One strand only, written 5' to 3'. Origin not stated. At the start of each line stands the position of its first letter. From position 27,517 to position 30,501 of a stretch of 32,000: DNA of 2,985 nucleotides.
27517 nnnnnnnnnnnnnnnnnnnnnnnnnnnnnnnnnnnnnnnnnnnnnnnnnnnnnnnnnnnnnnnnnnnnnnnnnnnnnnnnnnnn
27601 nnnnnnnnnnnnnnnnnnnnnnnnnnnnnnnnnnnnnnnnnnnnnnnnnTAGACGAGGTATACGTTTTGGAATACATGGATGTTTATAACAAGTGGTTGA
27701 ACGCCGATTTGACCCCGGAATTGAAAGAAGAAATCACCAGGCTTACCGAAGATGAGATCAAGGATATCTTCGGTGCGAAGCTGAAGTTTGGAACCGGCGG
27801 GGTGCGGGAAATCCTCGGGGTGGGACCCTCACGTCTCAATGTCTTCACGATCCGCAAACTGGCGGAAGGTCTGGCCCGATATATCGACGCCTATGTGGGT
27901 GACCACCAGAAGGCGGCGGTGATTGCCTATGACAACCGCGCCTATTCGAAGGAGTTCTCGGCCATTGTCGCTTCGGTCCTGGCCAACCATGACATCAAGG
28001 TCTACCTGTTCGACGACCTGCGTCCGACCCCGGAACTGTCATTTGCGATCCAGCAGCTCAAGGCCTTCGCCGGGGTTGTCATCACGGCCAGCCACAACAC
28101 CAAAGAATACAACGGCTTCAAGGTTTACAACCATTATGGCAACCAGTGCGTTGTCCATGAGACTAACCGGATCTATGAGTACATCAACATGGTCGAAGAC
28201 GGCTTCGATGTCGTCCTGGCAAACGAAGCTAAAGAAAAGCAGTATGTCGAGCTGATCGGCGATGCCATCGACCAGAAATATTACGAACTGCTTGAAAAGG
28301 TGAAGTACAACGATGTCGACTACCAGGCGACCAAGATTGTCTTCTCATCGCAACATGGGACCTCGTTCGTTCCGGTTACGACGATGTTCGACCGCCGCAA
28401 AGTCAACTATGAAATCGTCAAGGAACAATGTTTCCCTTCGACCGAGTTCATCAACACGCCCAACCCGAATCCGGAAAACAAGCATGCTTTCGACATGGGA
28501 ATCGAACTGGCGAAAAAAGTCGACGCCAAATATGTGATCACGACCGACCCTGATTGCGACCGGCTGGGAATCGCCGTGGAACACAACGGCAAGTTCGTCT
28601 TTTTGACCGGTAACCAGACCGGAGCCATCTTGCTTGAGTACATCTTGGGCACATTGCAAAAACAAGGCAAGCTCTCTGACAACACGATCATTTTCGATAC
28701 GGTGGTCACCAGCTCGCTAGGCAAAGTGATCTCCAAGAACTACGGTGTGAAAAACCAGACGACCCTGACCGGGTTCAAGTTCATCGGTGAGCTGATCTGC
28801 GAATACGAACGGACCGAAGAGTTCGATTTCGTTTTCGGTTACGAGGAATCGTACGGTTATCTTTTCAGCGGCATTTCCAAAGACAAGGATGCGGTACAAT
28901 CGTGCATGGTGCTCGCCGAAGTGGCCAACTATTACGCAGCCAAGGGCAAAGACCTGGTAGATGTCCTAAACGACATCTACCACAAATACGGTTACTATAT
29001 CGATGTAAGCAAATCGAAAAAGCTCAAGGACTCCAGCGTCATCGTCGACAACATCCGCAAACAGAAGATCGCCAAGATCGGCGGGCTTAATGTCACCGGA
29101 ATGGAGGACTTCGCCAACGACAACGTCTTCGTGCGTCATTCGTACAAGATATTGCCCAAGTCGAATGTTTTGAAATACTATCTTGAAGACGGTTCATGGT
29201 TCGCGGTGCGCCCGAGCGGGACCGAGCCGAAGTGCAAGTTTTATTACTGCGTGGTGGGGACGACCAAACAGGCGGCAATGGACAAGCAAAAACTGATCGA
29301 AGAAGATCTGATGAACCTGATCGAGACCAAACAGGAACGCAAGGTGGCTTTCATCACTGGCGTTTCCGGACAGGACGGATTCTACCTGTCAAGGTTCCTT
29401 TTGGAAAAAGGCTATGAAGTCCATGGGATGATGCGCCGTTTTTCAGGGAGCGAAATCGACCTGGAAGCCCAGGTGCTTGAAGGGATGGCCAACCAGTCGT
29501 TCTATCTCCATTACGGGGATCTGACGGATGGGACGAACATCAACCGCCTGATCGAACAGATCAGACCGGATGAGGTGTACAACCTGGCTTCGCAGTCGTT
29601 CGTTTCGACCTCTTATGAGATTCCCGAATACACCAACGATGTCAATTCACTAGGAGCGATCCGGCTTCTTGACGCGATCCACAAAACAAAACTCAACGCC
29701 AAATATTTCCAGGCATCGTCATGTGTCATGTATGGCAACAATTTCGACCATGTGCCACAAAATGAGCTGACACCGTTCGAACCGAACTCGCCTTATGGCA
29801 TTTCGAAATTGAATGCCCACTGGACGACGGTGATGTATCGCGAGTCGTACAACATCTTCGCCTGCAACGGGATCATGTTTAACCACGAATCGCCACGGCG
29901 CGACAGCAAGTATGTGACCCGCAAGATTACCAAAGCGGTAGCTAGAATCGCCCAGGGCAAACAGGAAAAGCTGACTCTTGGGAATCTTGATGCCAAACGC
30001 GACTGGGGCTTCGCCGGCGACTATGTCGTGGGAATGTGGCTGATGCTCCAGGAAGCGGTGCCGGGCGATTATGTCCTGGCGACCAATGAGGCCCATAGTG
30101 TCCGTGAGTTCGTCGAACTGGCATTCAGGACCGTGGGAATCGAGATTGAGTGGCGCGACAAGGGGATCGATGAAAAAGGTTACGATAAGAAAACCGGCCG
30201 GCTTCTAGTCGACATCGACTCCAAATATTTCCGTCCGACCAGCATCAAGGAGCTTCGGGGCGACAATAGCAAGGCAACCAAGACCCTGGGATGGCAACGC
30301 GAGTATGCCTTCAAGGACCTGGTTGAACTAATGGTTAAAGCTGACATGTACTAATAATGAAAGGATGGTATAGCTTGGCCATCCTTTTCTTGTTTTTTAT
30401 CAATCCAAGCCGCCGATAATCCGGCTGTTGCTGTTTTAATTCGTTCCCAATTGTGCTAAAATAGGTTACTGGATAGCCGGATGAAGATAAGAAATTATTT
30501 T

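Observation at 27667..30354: In-frame fusion of a phosphomannomutase/PGM (PgcA-type) to a GDP-mannose 4,6-dehydratase-like domain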

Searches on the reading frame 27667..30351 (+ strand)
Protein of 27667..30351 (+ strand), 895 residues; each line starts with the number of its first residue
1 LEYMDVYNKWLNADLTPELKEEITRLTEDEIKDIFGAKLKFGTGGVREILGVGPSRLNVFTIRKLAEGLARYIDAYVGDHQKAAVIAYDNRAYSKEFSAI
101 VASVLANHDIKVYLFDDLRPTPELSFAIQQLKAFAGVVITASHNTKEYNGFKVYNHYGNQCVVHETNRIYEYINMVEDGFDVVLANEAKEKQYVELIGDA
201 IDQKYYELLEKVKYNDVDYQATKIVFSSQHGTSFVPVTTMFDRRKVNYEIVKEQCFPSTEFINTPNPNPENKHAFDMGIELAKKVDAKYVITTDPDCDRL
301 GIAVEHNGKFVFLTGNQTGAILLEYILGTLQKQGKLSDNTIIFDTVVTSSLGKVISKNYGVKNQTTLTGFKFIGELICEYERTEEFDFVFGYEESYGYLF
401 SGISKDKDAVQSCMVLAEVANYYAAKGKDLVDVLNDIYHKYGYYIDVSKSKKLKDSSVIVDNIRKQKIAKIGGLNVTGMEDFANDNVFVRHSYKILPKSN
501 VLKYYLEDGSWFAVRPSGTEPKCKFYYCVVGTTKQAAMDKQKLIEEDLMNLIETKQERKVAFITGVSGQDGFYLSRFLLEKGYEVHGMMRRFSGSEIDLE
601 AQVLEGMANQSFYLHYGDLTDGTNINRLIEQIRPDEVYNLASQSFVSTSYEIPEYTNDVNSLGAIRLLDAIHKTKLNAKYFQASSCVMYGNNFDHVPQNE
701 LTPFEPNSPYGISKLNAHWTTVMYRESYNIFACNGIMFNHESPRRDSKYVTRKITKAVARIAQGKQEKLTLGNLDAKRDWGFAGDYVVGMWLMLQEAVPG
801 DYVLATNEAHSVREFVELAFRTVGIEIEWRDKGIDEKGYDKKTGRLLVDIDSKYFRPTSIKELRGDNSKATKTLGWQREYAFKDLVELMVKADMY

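Call 3: search_protein_families(library=pfam, proteins=[window:27667-30351:+])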
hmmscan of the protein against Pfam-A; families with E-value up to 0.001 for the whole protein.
window:27667-30351:+ (895 aa): 7 families
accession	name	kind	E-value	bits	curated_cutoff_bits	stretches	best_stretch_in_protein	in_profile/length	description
PF16363.11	GDP_Man_Dehyd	-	6.1e-125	417.5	27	1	562-889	1-332/332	GDP-mannose 4,6 dehydratase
PF01370.27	Epimerase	-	1.8e-62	211.4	20.9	1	562-804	2-239/240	NAD dependent epimerase/dehydratase family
PF02878.22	PGM_PMM_I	-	4.2e-37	127.4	22.5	1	39-175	2-133/138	Phosphoglucomutase/phosphomannomutase, alpha/beta/alpha domain I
PF02879.22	PGM_PMM_II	-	5.7e-17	62.6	29.3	1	211-307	10-102/103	Phosphoglucomutase/phosphomannomutase, alpha/beta/alpha domain II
PF02880.22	PGM_PMM_III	-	1.5e-16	61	20.7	1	315-441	2-115/115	Phosphoglucomutase/phosphomannomutase, alpha/beta/alpha domain III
PF00408.26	PGM_PMM_IV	-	7.8e-07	29.5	23.1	1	485-527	21-50/68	Phosphoglucomutase/phosphomannomutase, C-terminal domain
PF04321.23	RmlD_sub_bind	-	1.5e-05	24.7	27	1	562-717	4-132/287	RmlD substrate binding domain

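Call 4: search_protein_families(library=ncbifam, proteins=[window:27667-30351:+])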
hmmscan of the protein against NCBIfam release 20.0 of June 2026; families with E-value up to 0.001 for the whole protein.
window:27667-30351:+ (895 aa): 19 families
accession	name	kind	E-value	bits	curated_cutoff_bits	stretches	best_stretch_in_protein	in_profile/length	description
TIGR01472.1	gmd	equivalog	1.5e-141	471.6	415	1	559-894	1-339/342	GDP-mannose 4,6-dehydratase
TIGR03990.1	Arch_GlmM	equivalog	1.6e-45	155.8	439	1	41-477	4-404/444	phosphoglucosamine mutase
TIGR01455.1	glmM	equivalog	1.7e-22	79.8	447.55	1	41-437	1-364/442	phosphoglucosamine mutase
TIGR04180.1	EDH_00030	hypoth_equivalog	1.9e-22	79.7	475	1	562-832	2-265/297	NAD-dependent 4,6-dehydratase LegB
TIGR01181.1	dTDP_gluc_dehyt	equivalog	3.1e-22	79.1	365.1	1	607-841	46-279/321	dTDP-glucose 4,6-dehydratase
TIGR02622.1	CDP_4_6_dhtase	equivalog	1.2e-21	77.2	278.45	1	559-729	5-173/352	CDP-glucose 4,6-dehydratase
TIGR01179.1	galE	equivalog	1.1e-16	60.6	262.3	1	562-771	3-212/332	UDP-glucose 4-epimerase GalE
NF007088.0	PRK09542.1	equivalog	1e-14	54.4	618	1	51-524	19-431/456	phosphomannomutase/phosphoglucomutase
TIGR01132.1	pgm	equivalog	1.6e-14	53.2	778.05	1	83-527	80-521/546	phosphoglucomutase (alpha-D-glucose-1,6-bisphosphate-dependent)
NF005737.0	PRK07564.1-1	equivalog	6.3e-13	48.2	378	1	67-556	35-525/543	alpha-D-glucose phosphate-specific phosphoglucomutase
NF046027.1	PhglucPhmanMutPgmG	equivalog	4.9e-12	45.3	600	1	81-355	44-292/460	phosphoglucomutase/phosphomannomutase PgmG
NF052578.1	StrlDmthSdmBMthl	equivalog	2.6e-09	37.3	600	1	561-817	3-239/328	sterol demethylase protein SdmB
NF045968.1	mutase_MAG5620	subfamily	3e-09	36.1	115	1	69-471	13-392/467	MAG5620 family putative phospho-sugar mutase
NF011943.0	PRK15414.1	subfamily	3.6e-09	36.2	801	1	66-440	21-372/456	phosphomannomutase CpsG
NF007956.0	PRK10675.1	subfamily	8.7e-09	34.9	394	1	562-716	4-155/338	UDP-glucose 4-epimerase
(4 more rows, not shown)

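Call 6: find_homologous_proteins(query=window:27667-30351:+, max_evalue=1e-10)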
Query window:27667-30351:+ (895 aa): 8000 proteins with E <= 1e-10 among 8000 candidates; the best 120 are listed.
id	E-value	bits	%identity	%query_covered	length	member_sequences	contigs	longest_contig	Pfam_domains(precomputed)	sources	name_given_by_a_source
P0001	0.0e+0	2047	100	100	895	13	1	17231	PF02878.23,PF00408.27,PF04321.24,PF16363.12,PF02879.23,PF02880.23,PF01370.28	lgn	-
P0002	0.0e+0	1742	84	100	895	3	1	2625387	PF02878.23,PF00408.27,PF04321.24,PF16363.12,PF02879.23,PF02880.23,PF01370.28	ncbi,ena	-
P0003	4.0e-179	616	53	61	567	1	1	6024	PF02878.23,PF00408.27,PF02879.23,PF02880.23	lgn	-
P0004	2.0e-160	554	49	59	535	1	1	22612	PF02878.23,PF02879.23,PF02880.23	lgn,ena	-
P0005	6.9e-160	552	51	58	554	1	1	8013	PF02878.23,PF00408.27,PF02879.23,PF02880.23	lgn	-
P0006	3.2e-159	550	50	61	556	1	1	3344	PF02878.23,PF00408.27,PF02879.23,PF02880.23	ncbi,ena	-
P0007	2.0e-158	547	49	62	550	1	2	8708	PF02878.23,PF00408.27,PF02879.23,PF02880.23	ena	-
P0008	3.8e-157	543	49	59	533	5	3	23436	PF02878.23,PF02879.23,PF02880.23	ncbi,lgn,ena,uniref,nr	ncbi:phospho-sugar mutase [Thomasclavelia sp.]|uniref:phospho-sugar mutase n=1 Tax=Thomasclavelia sp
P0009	4.2e-157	543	50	59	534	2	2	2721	PF02878.23,PF02879.23,PF02880.23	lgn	-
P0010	6.5e-156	539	50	59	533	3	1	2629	PF02878.23,PF02879.23,PF02880.23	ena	-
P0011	7.8e-156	539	49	58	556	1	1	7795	PF02878.23,PF00408.27,PF02879.23,PF02880.23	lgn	-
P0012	1.1e-155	538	50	59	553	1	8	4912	PF02878.23,PF00408.27,PF02879.23,PF02880.23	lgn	-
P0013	1.3e-155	538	48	59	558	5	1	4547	PF02878.23,PF02879.23,PF02880.23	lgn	-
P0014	2.5e-155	537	46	61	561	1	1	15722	PF02878.23,PF00408.27,PF02879.23,PF02880.23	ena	-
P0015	3.2e-155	537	49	59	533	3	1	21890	PF02878.23,PF02879.23,PF02880.23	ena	-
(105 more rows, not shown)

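Call 8: list_cluster_members(proteins=[P0001, P0002])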
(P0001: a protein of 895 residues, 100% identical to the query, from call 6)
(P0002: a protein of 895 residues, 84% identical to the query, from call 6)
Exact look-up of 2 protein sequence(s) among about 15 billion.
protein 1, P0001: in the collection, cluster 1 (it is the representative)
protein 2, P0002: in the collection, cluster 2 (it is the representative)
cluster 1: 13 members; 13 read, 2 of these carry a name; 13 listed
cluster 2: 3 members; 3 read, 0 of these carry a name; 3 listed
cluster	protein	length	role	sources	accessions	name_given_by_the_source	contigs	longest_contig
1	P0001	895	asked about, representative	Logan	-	-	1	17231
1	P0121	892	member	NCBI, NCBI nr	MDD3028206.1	MAG: GDP-mannose 4,6-dehydratase [Erysipelotrichaceae bacterium] | GDP-mannose 4,6-dehydratase [Erysipelotrichaceae bacterium]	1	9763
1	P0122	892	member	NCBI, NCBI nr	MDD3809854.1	MAG: GDP-mannose 4,6-dehydratase [Erysipelotrichaceae bacterium] | GDP-mannose 4,6-dehydratase [Erysipelotrichaceae bacterium]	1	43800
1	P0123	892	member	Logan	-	-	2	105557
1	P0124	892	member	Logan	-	-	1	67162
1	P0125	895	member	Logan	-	-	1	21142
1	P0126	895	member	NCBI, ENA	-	-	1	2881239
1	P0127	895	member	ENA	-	-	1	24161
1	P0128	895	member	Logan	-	-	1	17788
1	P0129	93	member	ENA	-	-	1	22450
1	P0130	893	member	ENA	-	-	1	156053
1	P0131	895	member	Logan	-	-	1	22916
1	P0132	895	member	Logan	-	-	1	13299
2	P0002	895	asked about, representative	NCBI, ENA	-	-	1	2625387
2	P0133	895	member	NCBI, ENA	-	-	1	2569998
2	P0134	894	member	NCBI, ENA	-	-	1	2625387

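Call 9: find_encoding_contigs(protein=P0002, flank=10000, max_places=6)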
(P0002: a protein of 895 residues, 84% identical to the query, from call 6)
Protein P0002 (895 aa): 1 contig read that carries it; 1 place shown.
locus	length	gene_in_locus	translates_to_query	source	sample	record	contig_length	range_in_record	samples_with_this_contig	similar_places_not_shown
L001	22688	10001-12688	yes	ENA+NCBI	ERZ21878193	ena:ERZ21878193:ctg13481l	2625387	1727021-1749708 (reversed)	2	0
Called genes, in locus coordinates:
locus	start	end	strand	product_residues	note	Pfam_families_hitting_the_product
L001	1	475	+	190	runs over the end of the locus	PF00908:dTDP_sugar_isom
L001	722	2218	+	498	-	-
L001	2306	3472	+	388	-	PF01210:NAD_Gly3P_dh_N (weak), PF03721:UDPG_MGDP_dh_N, PF00984:UDPG_MGDP_dh, PF03720:UDPG_MGDP_dh_C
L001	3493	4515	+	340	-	PF01073:3Beta_HSD, PF01370:Epimerase, PF02719:Polysacc_synt_2, PF04321:RmlD_sub_bind, PF07993:NAD_binding_4, PF16363:GDP_Man_Dehyd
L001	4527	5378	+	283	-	PF01073:3Beta_HSD, PF01370:Epimerase, PF04321:RmlD_sub_bind, PF07993:NAD_binding_4, PF02719:Polysacc_synt_2, PF16363:GDP_Man_Dehyd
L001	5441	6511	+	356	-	PF00534:Glycos_transf_1, PF13692:Glyco_trans_1_4, PF20706:GT4-conflict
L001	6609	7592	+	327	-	PF04765:TOD1_MUCI70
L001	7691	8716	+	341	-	PF01073:3Beta_HSD, PF01370:Epimerase, PF02719:Polysacc_synt_2, PF04321:RmlD_sub_bind, PF07993:NAD_binding_4 (faint), PF16363:GDP_Man_Dehyd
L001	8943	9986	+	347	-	PF00483:NTP_transferase, PF12804:NTP_transf_3 (weak)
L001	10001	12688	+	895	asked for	PF02878:PGM_PMM_I, PF02879:PGM_PMM_II, PF02880:PGM_PMM_III, PF00408:PGM_PMM_IV (weak), PF04321:RmlD_sub_bind (weak), PF01370:Epimerase, PF16363:GDP_Man_Dehyd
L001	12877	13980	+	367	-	PF11258:DUF3048, PF17479:DUF3048_C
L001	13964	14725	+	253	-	PF00535:Glycos_transf_2, PF10111:Glyco_tranf_2_2, PF13641:Glyco_tranf_2_3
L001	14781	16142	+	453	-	PF02397:Bac_transf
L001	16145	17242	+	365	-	PF13439:Glyco_transf_4 (weak), PF20706:GT4-conflict, PF00534:Glycos_transf_1, PF13692:Glyco_trans_1_4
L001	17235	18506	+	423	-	PF00534:Glycos_transf_1, PF13692:Glyco_trans_1_4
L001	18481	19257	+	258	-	PF01061:ABC2_membrane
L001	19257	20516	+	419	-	PF00005:ABC_tran, PF14524:Wzt_C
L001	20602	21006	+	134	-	-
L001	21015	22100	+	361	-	PF00534:Glycos_transf_1, PF13692:Glyco_trans_1_4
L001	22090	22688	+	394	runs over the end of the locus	PF00534:Glycos_transf_1, PF13692:Glyco_trans_1_4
